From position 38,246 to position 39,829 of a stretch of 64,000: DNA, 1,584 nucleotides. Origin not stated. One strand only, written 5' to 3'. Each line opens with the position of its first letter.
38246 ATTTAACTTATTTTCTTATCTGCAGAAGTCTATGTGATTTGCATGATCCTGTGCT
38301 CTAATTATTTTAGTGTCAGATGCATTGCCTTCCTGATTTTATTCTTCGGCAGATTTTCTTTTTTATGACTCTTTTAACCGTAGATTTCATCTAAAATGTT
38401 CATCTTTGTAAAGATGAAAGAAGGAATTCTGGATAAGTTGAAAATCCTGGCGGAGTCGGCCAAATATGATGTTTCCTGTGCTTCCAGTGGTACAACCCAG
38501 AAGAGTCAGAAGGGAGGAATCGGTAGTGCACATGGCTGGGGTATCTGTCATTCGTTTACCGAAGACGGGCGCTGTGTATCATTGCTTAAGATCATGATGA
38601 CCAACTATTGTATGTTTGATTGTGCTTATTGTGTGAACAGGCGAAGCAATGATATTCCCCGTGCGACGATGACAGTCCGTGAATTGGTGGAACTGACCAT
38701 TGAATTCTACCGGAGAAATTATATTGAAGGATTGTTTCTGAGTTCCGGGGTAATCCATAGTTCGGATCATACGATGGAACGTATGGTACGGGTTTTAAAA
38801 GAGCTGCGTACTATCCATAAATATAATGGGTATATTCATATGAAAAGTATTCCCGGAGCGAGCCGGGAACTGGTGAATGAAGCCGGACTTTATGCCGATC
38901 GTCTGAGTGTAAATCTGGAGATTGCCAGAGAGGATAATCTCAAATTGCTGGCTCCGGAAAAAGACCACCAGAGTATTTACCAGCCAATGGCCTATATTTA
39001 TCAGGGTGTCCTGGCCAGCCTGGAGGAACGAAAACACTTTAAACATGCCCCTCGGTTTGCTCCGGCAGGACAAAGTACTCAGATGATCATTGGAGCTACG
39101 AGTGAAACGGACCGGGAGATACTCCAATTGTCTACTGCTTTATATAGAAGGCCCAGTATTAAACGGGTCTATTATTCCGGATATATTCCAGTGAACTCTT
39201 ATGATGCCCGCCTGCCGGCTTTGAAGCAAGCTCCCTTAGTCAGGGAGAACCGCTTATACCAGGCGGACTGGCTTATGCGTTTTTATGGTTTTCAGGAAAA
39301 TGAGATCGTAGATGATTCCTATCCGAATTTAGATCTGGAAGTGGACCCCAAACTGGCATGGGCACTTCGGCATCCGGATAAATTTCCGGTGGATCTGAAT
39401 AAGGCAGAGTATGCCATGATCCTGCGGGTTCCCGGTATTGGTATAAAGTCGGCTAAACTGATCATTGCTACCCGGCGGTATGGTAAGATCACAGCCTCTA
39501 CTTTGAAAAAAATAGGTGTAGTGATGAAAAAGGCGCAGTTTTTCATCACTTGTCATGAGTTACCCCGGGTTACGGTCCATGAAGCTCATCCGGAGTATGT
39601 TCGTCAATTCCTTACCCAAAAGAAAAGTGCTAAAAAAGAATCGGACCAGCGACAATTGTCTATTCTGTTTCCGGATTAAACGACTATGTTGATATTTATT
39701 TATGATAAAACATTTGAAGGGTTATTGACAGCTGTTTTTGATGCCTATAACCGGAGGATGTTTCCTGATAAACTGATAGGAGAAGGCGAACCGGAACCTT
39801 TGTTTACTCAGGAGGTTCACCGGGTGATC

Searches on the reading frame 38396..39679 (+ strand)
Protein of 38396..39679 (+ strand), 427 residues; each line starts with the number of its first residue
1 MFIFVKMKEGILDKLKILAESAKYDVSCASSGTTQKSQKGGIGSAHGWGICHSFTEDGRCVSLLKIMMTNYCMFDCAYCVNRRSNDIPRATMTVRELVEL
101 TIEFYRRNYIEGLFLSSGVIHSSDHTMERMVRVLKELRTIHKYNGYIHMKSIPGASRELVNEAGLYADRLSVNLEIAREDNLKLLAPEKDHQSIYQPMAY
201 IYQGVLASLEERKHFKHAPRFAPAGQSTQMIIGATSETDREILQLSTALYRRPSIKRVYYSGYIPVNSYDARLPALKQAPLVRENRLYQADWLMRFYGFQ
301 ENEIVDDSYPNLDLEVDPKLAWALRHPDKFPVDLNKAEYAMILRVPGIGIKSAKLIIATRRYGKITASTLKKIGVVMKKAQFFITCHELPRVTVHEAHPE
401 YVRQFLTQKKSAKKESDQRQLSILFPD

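Call 87: list_cluster_members(proteins=[window:38396-39679:+, window:18372-21497:-, window:26505-27461:-])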
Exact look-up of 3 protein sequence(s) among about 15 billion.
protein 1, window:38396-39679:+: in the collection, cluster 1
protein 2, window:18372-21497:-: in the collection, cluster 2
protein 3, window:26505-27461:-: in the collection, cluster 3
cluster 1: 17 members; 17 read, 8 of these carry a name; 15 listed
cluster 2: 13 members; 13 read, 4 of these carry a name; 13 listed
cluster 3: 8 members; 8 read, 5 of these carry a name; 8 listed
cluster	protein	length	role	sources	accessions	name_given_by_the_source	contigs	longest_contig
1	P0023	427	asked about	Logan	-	-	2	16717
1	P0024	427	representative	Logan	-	-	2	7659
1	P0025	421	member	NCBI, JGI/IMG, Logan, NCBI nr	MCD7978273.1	MAG: putative DNA modification/repair radical SAM protein [Tannerellaceae bacterium] | putative DNA modification/repair radical SAM protein [Tannerellaceae bacterium]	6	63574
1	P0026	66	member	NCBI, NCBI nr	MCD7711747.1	MAG: radical SAM protein, partial [Firmicutes bacterium] | radical SAM protein [Bacillota bacterium]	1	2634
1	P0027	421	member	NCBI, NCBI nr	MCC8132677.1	MAG: putative DNA modification/repair radical SAM protein [Tannerellaceae bacterium] | putative DNA modification/repair radical SAM protein [Tannerellaceae bacterium]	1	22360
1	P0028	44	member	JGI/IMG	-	hypothetical protein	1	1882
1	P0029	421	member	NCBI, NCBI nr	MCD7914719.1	MAG: putative DNA modification/repair radical SAM protein [Tannerellaceae bacterium] | putative DNA modification/repair radical SAM protein [Tannerellaceae bacterium]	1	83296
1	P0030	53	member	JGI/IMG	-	hypothetical protein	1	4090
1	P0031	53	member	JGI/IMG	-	hypothetical protein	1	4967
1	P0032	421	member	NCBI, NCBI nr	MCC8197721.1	MAG: putative DNA modification/repair radical SAM protein [Tannerellaceae bacterium] | putative DNA modification/repair radical SAM protein [Tannerellaceae bacterium]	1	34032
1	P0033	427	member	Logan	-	-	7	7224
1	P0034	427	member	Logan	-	-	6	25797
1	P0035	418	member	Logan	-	-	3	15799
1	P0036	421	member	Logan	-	-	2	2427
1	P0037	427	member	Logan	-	-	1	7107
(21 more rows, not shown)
